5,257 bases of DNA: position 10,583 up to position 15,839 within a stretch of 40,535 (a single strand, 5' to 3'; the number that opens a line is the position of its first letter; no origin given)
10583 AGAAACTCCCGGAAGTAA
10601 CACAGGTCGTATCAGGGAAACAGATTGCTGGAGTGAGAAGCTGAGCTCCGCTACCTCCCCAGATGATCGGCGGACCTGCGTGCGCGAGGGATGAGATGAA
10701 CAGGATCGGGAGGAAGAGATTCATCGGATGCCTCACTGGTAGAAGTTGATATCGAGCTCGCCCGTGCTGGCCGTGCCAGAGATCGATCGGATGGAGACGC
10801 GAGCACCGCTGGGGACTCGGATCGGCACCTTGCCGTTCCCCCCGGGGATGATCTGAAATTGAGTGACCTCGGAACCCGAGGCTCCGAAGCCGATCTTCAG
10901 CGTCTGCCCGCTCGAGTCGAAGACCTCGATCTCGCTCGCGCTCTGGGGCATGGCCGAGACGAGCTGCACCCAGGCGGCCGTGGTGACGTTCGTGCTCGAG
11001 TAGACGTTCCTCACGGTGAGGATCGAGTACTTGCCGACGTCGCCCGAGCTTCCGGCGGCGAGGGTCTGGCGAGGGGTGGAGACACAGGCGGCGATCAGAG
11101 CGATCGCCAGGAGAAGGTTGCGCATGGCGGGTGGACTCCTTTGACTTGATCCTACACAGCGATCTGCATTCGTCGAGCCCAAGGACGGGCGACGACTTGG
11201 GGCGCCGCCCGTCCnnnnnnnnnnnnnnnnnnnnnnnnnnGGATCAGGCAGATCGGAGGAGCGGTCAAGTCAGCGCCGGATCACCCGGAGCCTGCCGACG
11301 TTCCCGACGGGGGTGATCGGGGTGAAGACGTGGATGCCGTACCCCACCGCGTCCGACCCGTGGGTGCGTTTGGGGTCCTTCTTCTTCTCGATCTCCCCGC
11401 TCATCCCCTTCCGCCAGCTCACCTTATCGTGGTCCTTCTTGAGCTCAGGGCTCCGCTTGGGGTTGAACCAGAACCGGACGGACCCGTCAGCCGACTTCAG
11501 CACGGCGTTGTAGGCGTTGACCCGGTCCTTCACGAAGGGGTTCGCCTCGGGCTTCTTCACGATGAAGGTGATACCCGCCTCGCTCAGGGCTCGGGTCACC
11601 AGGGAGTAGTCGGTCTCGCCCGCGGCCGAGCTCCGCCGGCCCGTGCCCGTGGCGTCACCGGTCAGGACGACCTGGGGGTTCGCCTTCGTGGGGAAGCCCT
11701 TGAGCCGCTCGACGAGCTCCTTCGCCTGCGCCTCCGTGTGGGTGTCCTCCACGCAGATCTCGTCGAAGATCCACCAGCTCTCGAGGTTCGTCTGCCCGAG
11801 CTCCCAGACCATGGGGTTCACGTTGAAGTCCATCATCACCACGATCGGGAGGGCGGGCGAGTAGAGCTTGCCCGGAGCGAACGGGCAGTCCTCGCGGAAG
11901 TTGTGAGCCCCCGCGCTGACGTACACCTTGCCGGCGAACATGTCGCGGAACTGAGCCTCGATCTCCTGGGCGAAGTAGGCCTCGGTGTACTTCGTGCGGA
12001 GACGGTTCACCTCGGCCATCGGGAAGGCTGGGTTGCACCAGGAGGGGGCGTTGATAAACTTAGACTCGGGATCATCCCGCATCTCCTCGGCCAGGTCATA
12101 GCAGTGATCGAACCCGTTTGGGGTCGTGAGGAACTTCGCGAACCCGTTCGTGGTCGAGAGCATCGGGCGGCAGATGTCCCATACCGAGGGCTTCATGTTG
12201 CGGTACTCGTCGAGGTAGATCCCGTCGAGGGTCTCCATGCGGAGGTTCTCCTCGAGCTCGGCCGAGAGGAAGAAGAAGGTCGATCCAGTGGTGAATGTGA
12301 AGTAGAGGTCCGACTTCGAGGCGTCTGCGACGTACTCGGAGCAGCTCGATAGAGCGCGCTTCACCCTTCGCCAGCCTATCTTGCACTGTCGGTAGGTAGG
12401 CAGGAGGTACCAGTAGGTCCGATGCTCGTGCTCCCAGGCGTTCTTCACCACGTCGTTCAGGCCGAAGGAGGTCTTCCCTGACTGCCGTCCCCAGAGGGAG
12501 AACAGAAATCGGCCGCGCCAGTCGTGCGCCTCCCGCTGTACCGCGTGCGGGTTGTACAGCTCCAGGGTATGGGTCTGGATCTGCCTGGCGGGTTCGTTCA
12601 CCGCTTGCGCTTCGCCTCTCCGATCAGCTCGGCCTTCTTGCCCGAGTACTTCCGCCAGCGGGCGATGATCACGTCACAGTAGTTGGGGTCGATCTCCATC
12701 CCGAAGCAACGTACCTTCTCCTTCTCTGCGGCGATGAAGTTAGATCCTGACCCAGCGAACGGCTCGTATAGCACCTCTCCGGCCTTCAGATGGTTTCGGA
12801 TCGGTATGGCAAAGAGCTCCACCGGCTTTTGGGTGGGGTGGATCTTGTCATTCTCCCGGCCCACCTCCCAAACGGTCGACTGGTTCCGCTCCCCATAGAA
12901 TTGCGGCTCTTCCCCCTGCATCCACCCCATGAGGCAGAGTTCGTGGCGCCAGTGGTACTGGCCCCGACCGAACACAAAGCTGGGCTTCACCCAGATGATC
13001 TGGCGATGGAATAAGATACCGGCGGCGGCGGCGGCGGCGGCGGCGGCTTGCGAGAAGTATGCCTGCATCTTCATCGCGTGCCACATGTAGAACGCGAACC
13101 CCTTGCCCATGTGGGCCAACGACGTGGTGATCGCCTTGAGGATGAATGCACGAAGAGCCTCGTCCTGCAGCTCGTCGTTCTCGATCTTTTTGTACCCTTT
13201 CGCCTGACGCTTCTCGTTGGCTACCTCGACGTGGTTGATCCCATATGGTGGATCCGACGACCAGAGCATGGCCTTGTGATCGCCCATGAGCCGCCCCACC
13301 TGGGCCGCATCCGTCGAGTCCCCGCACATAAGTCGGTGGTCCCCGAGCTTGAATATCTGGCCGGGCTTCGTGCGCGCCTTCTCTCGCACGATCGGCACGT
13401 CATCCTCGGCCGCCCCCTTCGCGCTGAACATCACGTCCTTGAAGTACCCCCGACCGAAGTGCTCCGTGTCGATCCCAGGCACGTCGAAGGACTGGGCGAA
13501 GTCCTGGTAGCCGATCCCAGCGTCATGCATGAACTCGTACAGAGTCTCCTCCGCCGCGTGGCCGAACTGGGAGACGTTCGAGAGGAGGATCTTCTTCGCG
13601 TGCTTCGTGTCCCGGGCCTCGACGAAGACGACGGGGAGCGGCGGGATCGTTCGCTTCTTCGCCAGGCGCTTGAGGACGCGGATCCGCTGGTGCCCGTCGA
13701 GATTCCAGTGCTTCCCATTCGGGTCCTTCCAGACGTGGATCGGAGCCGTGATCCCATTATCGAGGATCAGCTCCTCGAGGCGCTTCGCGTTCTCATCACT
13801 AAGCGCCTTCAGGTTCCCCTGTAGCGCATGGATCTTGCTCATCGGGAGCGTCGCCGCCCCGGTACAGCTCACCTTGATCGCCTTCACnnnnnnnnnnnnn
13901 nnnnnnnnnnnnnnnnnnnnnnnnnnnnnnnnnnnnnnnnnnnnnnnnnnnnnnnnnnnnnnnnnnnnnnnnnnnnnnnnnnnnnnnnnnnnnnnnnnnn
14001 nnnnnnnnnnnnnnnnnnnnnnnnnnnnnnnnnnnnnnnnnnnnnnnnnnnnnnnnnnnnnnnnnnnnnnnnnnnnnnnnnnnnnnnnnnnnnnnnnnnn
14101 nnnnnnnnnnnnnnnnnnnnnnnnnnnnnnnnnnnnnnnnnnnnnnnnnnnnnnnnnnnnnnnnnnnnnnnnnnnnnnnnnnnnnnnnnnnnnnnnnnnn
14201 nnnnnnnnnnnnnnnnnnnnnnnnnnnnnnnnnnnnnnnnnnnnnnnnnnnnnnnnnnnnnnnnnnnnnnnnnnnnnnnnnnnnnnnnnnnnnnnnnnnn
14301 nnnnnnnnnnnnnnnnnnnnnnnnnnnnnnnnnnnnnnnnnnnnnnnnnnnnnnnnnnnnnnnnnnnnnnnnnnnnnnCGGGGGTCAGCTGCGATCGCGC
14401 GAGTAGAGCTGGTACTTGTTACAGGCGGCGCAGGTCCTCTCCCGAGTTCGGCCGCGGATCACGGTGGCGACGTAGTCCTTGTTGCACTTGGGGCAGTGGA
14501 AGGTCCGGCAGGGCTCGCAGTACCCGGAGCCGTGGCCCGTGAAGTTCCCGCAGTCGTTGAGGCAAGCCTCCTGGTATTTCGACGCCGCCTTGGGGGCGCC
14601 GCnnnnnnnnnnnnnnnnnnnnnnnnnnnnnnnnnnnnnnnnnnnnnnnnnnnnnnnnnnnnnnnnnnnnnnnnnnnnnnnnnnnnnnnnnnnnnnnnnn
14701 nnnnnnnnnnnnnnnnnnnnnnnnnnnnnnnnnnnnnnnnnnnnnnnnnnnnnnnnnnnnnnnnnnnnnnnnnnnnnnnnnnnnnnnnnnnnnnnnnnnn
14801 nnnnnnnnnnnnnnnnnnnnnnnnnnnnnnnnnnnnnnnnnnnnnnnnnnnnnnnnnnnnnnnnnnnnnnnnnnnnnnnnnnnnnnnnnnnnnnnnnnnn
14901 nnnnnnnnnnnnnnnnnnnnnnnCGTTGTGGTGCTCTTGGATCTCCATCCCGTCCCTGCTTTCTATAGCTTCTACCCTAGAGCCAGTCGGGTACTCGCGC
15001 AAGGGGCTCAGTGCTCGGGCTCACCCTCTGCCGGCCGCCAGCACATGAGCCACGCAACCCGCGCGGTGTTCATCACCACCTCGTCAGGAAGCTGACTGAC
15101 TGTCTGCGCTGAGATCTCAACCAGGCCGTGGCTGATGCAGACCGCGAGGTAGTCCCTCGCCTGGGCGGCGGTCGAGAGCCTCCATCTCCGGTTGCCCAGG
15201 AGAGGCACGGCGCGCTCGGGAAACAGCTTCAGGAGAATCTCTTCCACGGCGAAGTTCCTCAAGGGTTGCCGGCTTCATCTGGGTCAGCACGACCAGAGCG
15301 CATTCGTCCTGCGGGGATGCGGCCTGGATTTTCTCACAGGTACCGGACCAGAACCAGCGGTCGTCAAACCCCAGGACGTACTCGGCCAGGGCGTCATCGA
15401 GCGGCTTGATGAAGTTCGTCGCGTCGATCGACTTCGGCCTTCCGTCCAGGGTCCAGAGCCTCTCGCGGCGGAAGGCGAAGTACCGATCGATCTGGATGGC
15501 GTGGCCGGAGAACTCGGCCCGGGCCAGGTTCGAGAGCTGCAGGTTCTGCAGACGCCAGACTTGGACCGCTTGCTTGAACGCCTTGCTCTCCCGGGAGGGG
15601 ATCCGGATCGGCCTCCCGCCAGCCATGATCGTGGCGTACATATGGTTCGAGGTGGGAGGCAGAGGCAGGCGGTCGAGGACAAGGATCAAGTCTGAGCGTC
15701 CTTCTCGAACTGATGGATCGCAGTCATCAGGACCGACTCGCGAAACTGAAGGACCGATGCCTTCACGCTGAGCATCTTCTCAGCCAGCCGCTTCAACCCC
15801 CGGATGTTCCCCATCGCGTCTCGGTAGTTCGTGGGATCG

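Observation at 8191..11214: Lipoprotein + signal-peptide fibre (C1q-like tip) + small membrane protein inserted between terminase and head genes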

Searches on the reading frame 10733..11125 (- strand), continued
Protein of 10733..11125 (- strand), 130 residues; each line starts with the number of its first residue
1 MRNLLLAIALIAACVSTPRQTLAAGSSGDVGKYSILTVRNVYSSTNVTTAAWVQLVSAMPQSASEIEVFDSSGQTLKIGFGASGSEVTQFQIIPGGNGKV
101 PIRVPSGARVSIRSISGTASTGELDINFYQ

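Call 43: search_protein_families(library=phrogs, proteins=[L013:6-1646:+, L013:2046-3146:+, L013:3268-4554:+, L013:4773-5156:+, L013:5158-6303:+, L013:6341-8044:+, L013:8046-8525:+, L013:8533-8901:+, L013:8882-10057:+, L013:10645-11403:+], max_evalue=0.001)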
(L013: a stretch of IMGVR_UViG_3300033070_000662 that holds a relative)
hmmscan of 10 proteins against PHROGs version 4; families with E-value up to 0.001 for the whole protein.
L013:6-1646:+ (546 aa): 3 families
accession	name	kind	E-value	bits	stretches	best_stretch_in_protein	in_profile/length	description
phrog_156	-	head and packaging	8.8e-18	65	1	6-360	61-464/681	portal protein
phrog_332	-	connector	1.8e-10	40.8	1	2-290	82-361/560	head-tail adaptor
phrog_1216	-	head and packaging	0.00049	19.8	1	184-359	328-515/714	portal protein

L013:2046-3146:+ (366 aa): 0 families

L013:3268-4554:+ (428 aa): 1 family
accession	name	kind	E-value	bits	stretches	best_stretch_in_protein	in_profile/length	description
phrog_9953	-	head and packaging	1.1e-10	42.3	1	265-424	165-326/329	major head protein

L013:4773-5156:+ (127 aa): 0 families

L013:5158-6303:+ (381 aa): 0 families

L013:6341-8044:+ (567 aa): 1 family
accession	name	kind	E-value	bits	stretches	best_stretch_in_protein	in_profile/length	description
phrog_5490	-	unknown function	6.6e-06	26.3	1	127-495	17-377/382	-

L013:8046-8525:+ (159 aa): 0 families

L013:8533-8901:+ (122 aa): 1 family
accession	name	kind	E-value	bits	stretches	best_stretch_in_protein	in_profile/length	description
phrog_5707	-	unknown function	9.5e-05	23.3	1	13-119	16-125/134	-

L013:8882-10057:+ (391 aa): 0 families

L013:10645-11403:+ (252 aa): 2 families
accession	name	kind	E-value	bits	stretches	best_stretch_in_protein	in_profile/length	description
phrog_9683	-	other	4.2e-14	53.6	2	34-118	28-108/233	protease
phrog_11383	-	unknown function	9.7e-08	32.8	1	202-247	297-350/462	-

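Call 47: search_solved_structures(query=A1, max_evalue=10)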
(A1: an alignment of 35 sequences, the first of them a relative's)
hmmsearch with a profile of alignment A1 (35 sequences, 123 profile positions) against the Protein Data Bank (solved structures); distinct sequences matched with E-value up to 10: 4.
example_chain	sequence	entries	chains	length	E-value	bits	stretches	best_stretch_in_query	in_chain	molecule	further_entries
4mls_A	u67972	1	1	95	0.17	14.7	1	58-120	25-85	Fibronectin binding protein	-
2x5p_A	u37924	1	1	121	0.19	14.5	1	58-120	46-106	FIBRONECTIN BINDING PROTEIN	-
4mli_A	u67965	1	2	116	0.28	14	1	58-120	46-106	Fibronectin binding protein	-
9oj3_A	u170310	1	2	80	1.3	11.8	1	58-104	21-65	Fibronectin binding protein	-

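Call 78: search_protein_families(library=phrogs, alignment_id=A2, max_evalue=0.001)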
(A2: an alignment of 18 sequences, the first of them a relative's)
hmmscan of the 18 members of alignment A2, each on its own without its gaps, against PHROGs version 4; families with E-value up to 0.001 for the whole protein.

A. member 1, L011:1440-4559:+ (1039 aa): 0 families

B. families by the number of members that match (of 18 scanned): 8 families
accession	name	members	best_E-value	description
phrog_684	-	2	1.4e-78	virion structural protein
phrog_23925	-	2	2e-22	-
phrog_15750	-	2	8.4e-18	-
phrog_26678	-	2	9.3e-12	-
phrog_6651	-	1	2.4e-39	internal virion protein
phrog_2563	-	1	2.7e-15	-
phrog_12754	-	1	4.2e-08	-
phrog_12150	-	1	2.2e-06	-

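Call 79: search_protein_families(library=phrogs, alignment_id=A3, max_evalue=0.001)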
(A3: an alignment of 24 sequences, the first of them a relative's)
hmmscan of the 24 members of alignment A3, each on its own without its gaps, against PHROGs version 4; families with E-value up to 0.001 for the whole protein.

A. member 1, L013:3268-4554:+ (428 aa): 1 family
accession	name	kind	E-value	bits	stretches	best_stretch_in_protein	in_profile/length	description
phrog_9953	-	head and packaging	1.1e-10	42.3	1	265-424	165-326/329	major head protein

B. families by the number of members that match (of 24 scanned): 19 families
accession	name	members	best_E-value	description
phrog_14242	-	7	1.9e-27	major head protein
phrog_324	-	3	4.3e-34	head morphogenesis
phrog_4529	-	3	1.1e-22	minor head protein and DNA pilot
phrog_595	-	3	4.5e-15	head maturation protease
phrog_15127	-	3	1.3e-13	head protein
phrog_9953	-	3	1.1e-10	major head protein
phrog_1357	-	2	1.2e-18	major head protein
phrog_264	-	1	2.9e-34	major head protein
phrog_24754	-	1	1.5e-10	tail fiber protein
phrog_115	-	1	5.3e-09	minor head protein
phrog_16509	-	1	4.1e-07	-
phrog_4728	-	1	1.5e-06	head morphogenesis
phrog_2826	-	1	5.1e-06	-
phrog_1328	-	1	8.1e-06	major head protein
phrog_334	-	1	4e-05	major head protein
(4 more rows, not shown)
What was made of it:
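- Leaderless pairs lie next to major-head, MuF-like or internal-virion genes (calls 43, 78, 79).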

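Call 85: search_protein_families(library=ncbifam, proteins=[window:10733-11125:-], max_evalue=0.01)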
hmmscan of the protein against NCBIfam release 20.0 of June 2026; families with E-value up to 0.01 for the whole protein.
window:10733-11125:- (130 aa): 0 families

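Call 86: search_protein_families(library=padloc, proteins=[window:10733-11125:-], max_evalue=0.01)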
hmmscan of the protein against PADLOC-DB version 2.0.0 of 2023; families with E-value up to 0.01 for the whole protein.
window:10733-11125:- (130 aa): 0 families

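Call 87: find_encoding_contigs(protein=P0123, flank=7000, max_places=1)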
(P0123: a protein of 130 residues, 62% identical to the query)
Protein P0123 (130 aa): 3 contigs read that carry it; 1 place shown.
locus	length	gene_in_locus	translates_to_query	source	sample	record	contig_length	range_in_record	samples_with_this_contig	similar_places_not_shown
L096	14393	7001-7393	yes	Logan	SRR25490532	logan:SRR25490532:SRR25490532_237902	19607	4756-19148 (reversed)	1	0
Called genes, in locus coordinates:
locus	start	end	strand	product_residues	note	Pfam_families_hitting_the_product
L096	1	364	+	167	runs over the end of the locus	-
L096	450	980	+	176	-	-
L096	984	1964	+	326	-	-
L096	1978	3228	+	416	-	-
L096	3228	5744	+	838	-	-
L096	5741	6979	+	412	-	PF07484:Collar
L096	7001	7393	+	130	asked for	-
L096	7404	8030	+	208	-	-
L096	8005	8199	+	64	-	-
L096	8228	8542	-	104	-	-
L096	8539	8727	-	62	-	-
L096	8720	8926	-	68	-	-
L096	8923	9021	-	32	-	-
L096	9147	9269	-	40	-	-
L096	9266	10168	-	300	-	-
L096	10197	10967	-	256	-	PF01555:N6_N4_Mtase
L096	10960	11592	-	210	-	-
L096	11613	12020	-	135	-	-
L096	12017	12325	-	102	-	-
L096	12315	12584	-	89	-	-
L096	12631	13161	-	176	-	PF25680:Mom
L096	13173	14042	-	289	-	PF02086:MethyltransfD12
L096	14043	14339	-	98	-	-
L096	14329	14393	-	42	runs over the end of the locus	-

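Call 88: find_encoding_contigs(protein=P0128, flank=7000, max_places=1)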
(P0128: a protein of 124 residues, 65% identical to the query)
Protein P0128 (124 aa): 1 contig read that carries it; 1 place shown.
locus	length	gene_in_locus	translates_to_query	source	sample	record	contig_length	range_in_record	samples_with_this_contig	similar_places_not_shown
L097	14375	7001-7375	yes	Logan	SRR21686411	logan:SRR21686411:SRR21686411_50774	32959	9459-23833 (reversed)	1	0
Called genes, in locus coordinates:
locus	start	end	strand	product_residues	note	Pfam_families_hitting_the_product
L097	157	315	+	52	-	-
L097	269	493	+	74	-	-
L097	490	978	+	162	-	PF01464:SLT (weak)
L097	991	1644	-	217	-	PF09588:YqaJ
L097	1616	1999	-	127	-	-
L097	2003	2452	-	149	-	PF05037:DUF669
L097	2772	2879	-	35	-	-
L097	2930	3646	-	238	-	PF13479:AAA_24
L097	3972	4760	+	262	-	-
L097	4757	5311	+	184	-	-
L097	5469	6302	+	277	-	-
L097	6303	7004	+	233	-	-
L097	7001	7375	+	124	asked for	-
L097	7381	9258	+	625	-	-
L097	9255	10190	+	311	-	-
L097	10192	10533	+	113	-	-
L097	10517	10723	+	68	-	-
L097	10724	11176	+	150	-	PF04545:Sigma70_r4 (weak)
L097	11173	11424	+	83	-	-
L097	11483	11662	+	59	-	-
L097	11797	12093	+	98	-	-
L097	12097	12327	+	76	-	-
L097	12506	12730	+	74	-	-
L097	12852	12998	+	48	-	-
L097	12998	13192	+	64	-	-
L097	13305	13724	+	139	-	PF18932:DUF5681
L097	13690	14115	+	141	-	PF00583:Acetyltransf_1 (weak)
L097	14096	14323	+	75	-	-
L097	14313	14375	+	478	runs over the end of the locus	-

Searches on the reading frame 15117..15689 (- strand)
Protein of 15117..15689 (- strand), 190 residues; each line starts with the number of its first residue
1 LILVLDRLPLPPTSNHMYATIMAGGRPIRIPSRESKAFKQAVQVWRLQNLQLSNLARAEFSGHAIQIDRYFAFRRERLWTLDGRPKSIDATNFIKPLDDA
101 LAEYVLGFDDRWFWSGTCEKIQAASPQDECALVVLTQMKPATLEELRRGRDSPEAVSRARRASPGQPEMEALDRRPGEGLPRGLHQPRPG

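Call 55: search_protein_families(library=pfam, proteins=[window:15117-15689:-], max_evalue=0.01)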
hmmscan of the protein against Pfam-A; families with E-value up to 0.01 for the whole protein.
window:15117-15689:- (190 aa): 1 family
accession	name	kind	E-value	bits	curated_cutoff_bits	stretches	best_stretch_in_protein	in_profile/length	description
PF05866.16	RusA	-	0.00011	23.2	22.8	1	9-127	1-118/124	Endodeoxyribonuclease RusA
